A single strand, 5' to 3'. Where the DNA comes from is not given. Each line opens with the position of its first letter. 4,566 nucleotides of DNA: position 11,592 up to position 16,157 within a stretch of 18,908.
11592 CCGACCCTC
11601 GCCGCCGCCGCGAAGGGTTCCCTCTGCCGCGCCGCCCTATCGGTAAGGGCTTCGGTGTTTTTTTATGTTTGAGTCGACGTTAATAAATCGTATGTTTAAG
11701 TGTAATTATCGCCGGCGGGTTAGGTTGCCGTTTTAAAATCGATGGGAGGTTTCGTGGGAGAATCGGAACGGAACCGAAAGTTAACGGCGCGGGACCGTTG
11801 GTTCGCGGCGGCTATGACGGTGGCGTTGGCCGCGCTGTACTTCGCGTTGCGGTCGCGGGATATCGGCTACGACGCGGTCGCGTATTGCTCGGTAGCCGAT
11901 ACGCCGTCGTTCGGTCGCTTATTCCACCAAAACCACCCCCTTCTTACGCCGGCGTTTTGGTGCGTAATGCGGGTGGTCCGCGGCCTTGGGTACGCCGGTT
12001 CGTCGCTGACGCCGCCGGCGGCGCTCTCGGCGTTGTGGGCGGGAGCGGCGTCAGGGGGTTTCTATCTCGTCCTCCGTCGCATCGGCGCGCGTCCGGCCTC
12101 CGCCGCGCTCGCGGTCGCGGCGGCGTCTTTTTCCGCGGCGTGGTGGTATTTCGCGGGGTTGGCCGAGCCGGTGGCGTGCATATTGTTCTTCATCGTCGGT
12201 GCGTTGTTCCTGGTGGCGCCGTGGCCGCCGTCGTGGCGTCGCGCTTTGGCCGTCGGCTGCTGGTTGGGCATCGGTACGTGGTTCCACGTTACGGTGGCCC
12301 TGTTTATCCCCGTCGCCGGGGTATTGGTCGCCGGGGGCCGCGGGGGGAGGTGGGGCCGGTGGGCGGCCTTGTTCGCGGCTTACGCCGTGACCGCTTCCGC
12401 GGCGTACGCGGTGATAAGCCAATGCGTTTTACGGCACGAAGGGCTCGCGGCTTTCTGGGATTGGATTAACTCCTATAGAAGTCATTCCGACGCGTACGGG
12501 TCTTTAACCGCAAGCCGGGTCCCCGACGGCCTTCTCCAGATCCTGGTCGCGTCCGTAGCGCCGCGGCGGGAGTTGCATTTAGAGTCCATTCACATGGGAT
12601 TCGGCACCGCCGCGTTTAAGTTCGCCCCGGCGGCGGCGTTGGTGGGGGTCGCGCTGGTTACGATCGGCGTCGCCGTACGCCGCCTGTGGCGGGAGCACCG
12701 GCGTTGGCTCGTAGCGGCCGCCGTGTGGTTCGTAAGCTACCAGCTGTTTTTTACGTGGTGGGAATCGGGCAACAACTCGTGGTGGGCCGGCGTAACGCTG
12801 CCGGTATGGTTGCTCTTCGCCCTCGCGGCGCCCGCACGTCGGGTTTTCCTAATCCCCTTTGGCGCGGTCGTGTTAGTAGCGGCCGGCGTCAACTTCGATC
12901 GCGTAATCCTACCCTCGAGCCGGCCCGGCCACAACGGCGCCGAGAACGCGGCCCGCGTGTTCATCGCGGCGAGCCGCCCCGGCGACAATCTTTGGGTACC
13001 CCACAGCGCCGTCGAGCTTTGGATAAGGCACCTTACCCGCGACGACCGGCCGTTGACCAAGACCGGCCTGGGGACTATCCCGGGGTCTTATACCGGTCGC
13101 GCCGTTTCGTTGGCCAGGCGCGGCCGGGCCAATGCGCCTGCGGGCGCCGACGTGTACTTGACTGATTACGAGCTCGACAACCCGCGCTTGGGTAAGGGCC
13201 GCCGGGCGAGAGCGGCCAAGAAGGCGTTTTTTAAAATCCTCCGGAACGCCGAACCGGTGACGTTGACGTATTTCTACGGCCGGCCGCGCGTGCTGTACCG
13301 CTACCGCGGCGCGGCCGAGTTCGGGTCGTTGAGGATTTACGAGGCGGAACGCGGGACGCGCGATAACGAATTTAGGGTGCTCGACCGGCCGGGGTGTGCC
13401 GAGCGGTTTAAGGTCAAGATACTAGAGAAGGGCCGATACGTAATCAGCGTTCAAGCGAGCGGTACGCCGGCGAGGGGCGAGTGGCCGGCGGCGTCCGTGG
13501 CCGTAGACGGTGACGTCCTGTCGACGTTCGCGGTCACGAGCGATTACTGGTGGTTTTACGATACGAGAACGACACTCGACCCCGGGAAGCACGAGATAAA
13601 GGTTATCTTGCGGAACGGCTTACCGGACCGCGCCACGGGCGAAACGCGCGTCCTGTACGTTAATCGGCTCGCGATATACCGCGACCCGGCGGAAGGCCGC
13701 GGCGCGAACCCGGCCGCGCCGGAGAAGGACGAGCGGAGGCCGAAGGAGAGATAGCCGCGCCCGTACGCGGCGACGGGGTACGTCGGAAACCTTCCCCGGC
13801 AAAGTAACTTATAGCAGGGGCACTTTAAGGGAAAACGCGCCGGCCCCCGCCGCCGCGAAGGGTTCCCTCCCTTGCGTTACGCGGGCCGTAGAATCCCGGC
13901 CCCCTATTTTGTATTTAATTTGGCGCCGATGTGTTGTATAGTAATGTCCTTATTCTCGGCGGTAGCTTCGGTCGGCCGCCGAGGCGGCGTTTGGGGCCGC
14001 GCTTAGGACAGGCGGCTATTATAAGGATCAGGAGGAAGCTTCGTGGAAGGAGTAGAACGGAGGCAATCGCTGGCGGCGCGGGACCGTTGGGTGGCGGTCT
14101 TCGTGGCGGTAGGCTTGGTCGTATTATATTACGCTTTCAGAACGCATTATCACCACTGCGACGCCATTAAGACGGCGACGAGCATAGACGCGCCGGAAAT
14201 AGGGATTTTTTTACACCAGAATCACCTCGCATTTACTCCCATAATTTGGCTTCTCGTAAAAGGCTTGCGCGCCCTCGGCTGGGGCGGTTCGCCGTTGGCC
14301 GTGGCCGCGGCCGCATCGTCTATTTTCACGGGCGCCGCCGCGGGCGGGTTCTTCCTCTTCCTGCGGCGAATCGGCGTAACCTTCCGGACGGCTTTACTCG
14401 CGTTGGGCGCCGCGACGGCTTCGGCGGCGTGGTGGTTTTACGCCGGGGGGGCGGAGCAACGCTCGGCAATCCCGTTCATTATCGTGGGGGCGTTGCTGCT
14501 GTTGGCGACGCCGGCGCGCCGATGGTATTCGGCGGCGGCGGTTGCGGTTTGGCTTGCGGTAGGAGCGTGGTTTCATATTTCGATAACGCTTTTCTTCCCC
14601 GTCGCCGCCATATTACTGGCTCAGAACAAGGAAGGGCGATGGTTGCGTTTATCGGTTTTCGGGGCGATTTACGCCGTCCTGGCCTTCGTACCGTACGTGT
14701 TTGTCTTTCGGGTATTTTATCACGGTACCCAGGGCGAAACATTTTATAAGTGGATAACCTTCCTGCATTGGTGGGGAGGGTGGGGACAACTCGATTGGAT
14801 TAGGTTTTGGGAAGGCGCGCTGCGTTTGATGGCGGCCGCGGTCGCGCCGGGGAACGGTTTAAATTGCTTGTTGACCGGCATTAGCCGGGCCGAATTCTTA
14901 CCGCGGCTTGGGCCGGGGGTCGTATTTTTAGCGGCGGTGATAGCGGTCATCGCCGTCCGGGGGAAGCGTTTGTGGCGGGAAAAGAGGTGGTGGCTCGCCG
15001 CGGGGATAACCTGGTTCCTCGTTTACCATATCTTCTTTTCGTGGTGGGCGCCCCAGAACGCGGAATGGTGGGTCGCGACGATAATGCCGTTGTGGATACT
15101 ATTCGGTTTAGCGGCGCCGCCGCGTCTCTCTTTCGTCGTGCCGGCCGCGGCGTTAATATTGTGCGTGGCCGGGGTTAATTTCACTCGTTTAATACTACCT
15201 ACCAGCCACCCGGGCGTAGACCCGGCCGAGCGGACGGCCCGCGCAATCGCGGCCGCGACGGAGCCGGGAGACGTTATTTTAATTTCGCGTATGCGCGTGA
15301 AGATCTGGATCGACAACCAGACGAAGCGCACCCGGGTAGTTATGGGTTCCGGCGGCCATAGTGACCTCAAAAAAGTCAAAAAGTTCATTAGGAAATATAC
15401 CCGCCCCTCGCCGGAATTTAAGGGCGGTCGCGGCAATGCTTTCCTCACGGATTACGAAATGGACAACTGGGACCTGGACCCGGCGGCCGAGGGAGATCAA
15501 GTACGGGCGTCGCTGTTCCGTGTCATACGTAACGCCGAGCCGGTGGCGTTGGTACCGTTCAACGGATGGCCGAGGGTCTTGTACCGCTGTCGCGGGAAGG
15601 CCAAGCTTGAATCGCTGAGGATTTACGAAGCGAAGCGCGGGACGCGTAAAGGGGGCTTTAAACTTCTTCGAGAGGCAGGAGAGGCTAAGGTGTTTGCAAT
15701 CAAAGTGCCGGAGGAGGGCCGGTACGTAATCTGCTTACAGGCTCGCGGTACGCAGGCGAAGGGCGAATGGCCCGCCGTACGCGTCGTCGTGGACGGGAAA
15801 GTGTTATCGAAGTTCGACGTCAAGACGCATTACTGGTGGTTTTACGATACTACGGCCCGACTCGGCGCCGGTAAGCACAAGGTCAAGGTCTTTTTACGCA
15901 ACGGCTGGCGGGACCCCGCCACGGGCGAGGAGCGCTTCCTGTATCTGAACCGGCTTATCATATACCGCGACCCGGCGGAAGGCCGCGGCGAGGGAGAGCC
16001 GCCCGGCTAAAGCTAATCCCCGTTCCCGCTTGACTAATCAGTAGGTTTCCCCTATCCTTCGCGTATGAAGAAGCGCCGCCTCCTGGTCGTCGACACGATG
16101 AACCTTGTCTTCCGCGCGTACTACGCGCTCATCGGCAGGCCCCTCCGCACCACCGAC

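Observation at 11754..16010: Tandem, strongly diverged pair of about 660-aa polytopic membrane proteins with a CBM-like C-terminal domain, and a GC-content asymmetry between the copies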

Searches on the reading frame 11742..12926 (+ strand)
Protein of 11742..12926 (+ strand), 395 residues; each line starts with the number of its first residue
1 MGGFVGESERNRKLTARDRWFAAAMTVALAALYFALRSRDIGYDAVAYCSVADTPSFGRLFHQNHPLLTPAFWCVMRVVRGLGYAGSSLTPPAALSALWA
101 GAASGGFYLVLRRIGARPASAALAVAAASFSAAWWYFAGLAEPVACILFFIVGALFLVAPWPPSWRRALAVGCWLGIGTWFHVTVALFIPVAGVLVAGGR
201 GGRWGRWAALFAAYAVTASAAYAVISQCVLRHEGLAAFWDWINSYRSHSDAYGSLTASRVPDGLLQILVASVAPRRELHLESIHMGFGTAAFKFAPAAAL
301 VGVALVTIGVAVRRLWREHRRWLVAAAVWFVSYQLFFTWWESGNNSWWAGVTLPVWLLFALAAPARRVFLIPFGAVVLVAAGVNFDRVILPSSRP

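Call 35: search_protein_representatives(alignment_id=A2)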
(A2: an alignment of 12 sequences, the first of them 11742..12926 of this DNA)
Query: 12 sequences, 390 profile positions. Proteins with E-value up to 0.001 (for the whole library): 1356; up to 1e-10: 481; up to 1e-30: 14. The best 150 are listed.
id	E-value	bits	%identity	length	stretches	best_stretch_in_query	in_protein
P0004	2.1e-173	593.1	-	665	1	1-390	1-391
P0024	2.4e-152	523.8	-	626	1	22-390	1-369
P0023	1.5e-151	521.2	-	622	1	21-389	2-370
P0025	8.0e-134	462.8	-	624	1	43-388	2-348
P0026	1.1e-114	399.8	-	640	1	13-387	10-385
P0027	1.5e-111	389.5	-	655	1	11-388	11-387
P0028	3.4e-81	289.5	-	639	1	10-389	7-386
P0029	9.7e-80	284.7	-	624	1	17-388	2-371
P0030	4.6e-73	262.7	-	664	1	4-388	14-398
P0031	2.1e-40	155.2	-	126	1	6-123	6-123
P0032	2.8e-34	135.1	-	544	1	10-358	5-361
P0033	8.9e-34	133.4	-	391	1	258-388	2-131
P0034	3.1e-33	131.6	-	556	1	14-388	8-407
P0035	4.5e-32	127.8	-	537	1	22-383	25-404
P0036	5.1e-30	121.1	-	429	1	13-378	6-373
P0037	9.1e-30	120.2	-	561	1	12-389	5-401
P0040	5.5e-27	111.1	-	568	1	18-389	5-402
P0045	8.2e-26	107.2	-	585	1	9-362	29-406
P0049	4.1e-25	104.9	-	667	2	14-257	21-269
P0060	2.6e-23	99.0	-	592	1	13-357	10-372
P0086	8.9e-21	90.6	-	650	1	8-360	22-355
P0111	2.4e-19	85.9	-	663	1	10-384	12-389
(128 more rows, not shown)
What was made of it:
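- Sequence: a profile of the TM domain finds 1,356 proteins at E <= 1e-3 and 481 at E <= 1e-10 (call 35).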

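Call 36: search_protein_families(library=pfam, proteins=[P0032, P0034, P0035, P0037, P0040, P0045, P0049, P0060, P0086, P0111], max_evalue=0.01)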
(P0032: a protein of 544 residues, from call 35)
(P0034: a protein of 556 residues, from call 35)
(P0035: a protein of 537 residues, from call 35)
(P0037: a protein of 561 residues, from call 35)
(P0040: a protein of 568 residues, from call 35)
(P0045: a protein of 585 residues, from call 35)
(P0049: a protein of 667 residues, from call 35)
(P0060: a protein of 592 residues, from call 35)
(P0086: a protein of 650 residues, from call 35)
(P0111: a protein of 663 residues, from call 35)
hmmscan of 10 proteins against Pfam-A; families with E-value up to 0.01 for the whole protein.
P0032 (544 aa): 2 families
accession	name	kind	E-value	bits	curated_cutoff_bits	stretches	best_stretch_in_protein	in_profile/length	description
PF13231.12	PMT_2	-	6.9e-09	36.6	26.1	1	78-217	18-156/160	Dolichyl-phosphate-mannose-protein mannosyltransferase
PF11028.14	TMEM260-like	-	3.2e-07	30.7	24.2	1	59-192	22-172/179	Protein O-mannosyl-transferase TMEM260-like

P0034 (556 aa): 1 family
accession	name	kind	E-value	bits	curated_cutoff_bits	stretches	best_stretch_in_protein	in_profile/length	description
PF11028.14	TMEM260-like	-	0.00074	19.8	24.2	1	61-198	21-174/179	Protein O-mannosyl-transferase TMEM260-like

P0035 (537 aa): 0 families

P0037 (561 aa): 1 family
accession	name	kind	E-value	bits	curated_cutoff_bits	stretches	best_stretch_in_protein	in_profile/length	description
PF11028.14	TMEM260-like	-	0.0001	22.6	24.2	1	103-192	82-173/179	Protein O-mannosyl-transferase TMEM260-like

P0040 (568 aa): 1 family
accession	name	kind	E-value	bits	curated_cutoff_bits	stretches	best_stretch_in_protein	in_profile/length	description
PF13231.12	PMT_2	-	0.00023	21.8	26.1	1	75-213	23-154/160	Dolichyl-phosphate-mannose-protein mannosyltransferase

P0045 (585 aa): 0 families

P0049 (667 aa): 2 families
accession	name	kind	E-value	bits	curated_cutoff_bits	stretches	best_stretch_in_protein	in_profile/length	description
PF13231.12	PMT_2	-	0.00069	20.3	26.1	1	77-227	9-155/160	Dolichyl-phosphate-mannose-protein mannosyltransferase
PF11028.14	TMEM260-like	-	0.0021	18.3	24.2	1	121-202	86-171/179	Protein O-mannosyl-transferase TMEM260-like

P0060 (592 aa): 1 family
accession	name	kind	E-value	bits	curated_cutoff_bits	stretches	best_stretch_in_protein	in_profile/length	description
PF13231.12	PMT_2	-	3e-08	34.5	26.1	1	67-221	8-155/160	Dolichyl-phosphate-mannose-protein mannosyltransferase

P0086 (650 aa): 2 families
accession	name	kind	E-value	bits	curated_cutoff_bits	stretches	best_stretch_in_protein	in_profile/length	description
PF13231.12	PMT_2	-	2.3e-06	28.4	26.1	1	87-218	8-138/160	Dolichyl-phosphate-mannose-protein mannosyltransferase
PF11028.14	TMEM260-like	-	2.3e-06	27.9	24.2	1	130-214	88-175/179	Protein O-mannosyl-transferase TMEM260-like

P0111 (663 aa): 1 family
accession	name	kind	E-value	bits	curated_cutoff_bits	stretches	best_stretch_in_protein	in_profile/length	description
PF16841.11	CBM60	-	3.4e-06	27.9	28.2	1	579-660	2-79/91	Ca-dependent carbohydrate-binding module xylan-binding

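Call 39: search_solved_structures(query=A2, max_evalue=10, show_alignments=2)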
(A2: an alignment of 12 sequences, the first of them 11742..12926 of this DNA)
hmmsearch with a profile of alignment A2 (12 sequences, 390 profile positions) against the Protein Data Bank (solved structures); distinct sequences matched with E-value up to 10: 1.
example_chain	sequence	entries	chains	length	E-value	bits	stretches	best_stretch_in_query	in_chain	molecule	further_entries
5y88_T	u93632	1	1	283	1.1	11.2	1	11-61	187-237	Pre-mRNA-splicing factor CWC23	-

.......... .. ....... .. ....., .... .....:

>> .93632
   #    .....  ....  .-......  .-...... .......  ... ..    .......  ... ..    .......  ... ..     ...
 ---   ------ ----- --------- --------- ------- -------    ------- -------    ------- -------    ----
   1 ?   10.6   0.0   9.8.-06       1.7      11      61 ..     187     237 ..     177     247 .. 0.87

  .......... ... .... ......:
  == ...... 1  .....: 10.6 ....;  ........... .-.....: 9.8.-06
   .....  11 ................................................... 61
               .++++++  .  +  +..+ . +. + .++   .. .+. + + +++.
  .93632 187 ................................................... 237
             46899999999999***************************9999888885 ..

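Call 58: find_encoding_contigs(protein=P0027, flank=10000, max_places=3)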
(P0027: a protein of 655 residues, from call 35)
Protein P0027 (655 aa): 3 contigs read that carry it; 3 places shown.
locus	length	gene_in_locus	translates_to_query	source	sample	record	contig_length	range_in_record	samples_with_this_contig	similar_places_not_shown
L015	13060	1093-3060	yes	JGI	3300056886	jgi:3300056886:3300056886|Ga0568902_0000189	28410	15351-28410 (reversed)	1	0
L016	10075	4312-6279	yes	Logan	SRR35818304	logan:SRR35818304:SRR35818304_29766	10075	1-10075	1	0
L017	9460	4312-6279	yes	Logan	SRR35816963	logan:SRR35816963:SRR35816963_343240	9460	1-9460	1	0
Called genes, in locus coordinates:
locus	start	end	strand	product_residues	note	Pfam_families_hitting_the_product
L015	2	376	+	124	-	?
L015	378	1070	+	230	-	PF03167:UDG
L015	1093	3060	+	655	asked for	PF16841:CBM60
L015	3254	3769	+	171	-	-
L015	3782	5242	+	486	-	PF01432:Peptidase_M3 (faint), PF01401:Peptidase_M2 (weak)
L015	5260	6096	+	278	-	PF00793:DAHP_synth_1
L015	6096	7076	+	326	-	PF01380:SIS, PF00571:CBS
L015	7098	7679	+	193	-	PF06835:LptC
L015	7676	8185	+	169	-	PF22811:Zn_ribbon_NrdR, PF03477:ATP-cone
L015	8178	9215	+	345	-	PF01087:GalP_UDP_transf, PF16285:DUF4931_N, PF16268:DUF4921, PF02744:GalP_UDP_tr_C, PF01230:HIT (weak)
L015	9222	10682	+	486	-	PF08323:Glyco_transf_5, PF00534:Glycos_transf_1, PF20706:GT4-conflict (weak), PF13692:Glyco_trans_1_4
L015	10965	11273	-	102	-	PF00216:Bac_DNA_binding, PF18291:HU-HIG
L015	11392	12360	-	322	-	PF14257:DUF4349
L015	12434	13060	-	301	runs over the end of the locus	PF25145:NfeD1b_N, PF01343:Peptidase_S49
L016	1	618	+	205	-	?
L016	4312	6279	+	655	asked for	PF16841:CBM60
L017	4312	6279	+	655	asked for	PF16841:CBM60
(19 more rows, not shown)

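Call 74: search_protein_families(library=ncbifam, proteins=[P0032, P0034, P0035, P0037, P0040, P0045, P0049, P0060, P0086, P0111], max_evalue=0.01)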
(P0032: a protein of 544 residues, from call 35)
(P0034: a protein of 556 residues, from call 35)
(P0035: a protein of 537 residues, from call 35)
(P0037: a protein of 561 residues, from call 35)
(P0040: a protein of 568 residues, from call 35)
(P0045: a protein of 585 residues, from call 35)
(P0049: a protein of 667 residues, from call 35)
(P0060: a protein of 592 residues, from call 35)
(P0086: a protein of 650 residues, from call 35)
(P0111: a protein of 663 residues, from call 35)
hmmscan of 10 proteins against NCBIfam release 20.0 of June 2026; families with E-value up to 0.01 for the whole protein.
P0032 (544 aa): 1 family
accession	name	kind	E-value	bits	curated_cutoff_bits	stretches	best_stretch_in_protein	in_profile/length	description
NF047440.1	LA3751_2_3_fam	subfamily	0.00048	19.1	200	1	84-233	101-247/460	LA_3751/LA_3752 family putative glycosyltransferase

P0034 (556 aa): 0 families

P0035 (537 aa): 1 family
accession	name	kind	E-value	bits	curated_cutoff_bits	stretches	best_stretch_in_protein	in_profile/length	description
NF047440.1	LA3751_2_3_fam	subfamily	0.0052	15.7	200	1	76-222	92-232/460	LA_3751/LA_3752 family putative glycosyltransferase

P0037 (561 aa): 0 families

P0040 (568 aa): 0 families

P0045 (585 aa): 0 families

P0049 (667 aa): 0 families

P0060 (592 aa): 0 families

P0086 (650 aa): 0 families

P0111 (663 aa): 0 families

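Call 76: search_protein_families(library=pfam, alignment_id=A7, max_evalue=0.001)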
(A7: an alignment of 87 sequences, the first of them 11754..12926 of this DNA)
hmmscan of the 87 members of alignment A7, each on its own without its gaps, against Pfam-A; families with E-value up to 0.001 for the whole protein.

A. member 1, window:11754-12926:+ (391 aa): 0 families

B. families by the number of members that match (of 87 scanned): 5 families
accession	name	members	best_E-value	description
PF13231.12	PMT_2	33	1.5e-09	Dolichyl-phosphate-mannose-protein mannosyltransferase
PF11028.14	TMEM260-like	26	1.3e-09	Protein O-mannosyl-transferase TMEM260-like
PF14897.12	EpsG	1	4.4e-06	EpsG family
PF12442.13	DUF3681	1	0.00019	Protein of unknown function (DUF3681)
PF19529.4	DUF6057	1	0.00035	Family of unknown function (DUF6057)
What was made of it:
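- On Pfam PMT_2 (PF13231) / CAZy GT39-GT83-like: Only distant relatives match: 33 of 86 at E <= 1e-3, and some above the gathering score, such as P0032 at 36.6 bits (calls 36, 76).
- Closest known: Pfam PMT_2. Same: Distant relatives of the family match these models in 33 and 26 of 86 cases (call 76).
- Of 86 scanned, 33 hit PMT_2 and 26 hit TMEM260-like, and no non-glycosyltransferase family recurs (call 76). The only Pfam families that recur among distant relatives are PMT_2 and TMEM260-like, both named for protein O-mannosylation (calls 36, 76).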

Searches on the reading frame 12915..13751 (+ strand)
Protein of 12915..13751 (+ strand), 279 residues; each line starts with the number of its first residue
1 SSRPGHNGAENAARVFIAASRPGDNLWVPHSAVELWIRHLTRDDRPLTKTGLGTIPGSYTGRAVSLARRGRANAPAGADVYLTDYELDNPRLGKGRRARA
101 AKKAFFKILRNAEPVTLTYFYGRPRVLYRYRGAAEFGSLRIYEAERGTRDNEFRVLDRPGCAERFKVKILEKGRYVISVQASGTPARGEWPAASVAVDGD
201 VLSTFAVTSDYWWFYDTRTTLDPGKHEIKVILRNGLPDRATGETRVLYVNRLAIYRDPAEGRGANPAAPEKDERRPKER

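Call 53: search_solved_structures(query=A5, max_evalue=1, show_alignments=3)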
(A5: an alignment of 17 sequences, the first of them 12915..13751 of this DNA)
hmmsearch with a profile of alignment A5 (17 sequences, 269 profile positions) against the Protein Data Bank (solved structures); distinct sequences matched with E-value up to 1: 2.
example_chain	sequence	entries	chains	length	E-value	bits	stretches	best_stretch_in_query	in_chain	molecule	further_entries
2cdo_A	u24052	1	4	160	0.065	15.6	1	158-230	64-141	BETA-AGARASE 1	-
2cdp_A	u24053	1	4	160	0.092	15.1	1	158-230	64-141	BETA-AGARASE 1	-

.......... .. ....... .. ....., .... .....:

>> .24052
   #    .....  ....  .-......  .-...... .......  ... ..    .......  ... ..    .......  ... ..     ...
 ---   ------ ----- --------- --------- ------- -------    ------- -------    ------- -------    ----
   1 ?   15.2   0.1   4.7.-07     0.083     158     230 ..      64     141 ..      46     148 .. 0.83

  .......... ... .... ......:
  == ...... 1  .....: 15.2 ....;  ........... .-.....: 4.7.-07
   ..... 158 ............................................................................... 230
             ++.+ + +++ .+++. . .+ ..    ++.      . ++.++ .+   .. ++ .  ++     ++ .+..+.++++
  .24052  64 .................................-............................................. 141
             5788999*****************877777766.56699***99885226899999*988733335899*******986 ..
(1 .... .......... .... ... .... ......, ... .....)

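Call 60: predict_structure(alignment_id=A5)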
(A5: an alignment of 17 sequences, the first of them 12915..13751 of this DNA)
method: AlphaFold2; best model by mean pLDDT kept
length: 279 residues; sequences in the alignment: 17
mean_pLDDT: 83.6   pTM: 0.83
mean pLDDT of the five models: 83.6, 81.5, 81.5, 80.5, 67.7
residues with pLDDT >= 90: 150; 70-90: 78; 50-70: 31; < 50: 20
segments of 3 or more residues with pLDDT < 50: 1-3, 147-151, 263-273
pLDDT, mean of each block of 10 residues (from residue 1): 68 94 91 93 92 79 81 67 91 86 91 91 90 77 67 84 95 95 89 96 94 95 97 73 83 88 40 51
secondary structure, 60 per line:
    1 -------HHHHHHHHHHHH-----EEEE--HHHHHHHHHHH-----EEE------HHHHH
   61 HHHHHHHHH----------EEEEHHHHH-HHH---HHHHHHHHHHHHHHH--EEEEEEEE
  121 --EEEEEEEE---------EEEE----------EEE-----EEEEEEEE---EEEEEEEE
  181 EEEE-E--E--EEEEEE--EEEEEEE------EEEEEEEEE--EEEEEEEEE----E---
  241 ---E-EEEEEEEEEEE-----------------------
elements in order: H8-19 E25-28 H31-41 E47-49 H56-69 E80-83 H84-88 H96-110 E113-120 E123-130 E140-143 E154-156 E162-169 E173-184 E192-197 E200-206 E213-221 E224-232 E246-256

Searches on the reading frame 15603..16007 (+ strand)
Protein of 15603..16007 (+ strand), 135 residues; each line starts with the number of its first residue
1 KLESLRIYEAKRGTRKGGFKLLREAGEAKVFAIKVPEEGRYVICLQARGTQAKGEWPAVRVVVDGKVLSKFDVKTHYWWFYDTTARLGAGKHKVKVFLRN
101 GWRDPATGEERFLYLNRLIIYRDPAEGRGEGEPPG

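Call 72: search_solved_structures(query=window:15603-16007:+, max_evalue=10, show_alignments=4)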
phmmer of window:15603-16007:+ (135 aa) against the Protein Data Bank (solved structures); distinct sequences matched with E-value up to 10: 1.
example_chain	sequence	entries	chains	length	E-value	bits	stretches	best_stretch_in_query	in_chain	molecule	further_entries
4rgk_A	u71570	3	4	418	0.36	14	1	70-126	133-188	Uncharacterized protein | DUF1479 domain-containing protein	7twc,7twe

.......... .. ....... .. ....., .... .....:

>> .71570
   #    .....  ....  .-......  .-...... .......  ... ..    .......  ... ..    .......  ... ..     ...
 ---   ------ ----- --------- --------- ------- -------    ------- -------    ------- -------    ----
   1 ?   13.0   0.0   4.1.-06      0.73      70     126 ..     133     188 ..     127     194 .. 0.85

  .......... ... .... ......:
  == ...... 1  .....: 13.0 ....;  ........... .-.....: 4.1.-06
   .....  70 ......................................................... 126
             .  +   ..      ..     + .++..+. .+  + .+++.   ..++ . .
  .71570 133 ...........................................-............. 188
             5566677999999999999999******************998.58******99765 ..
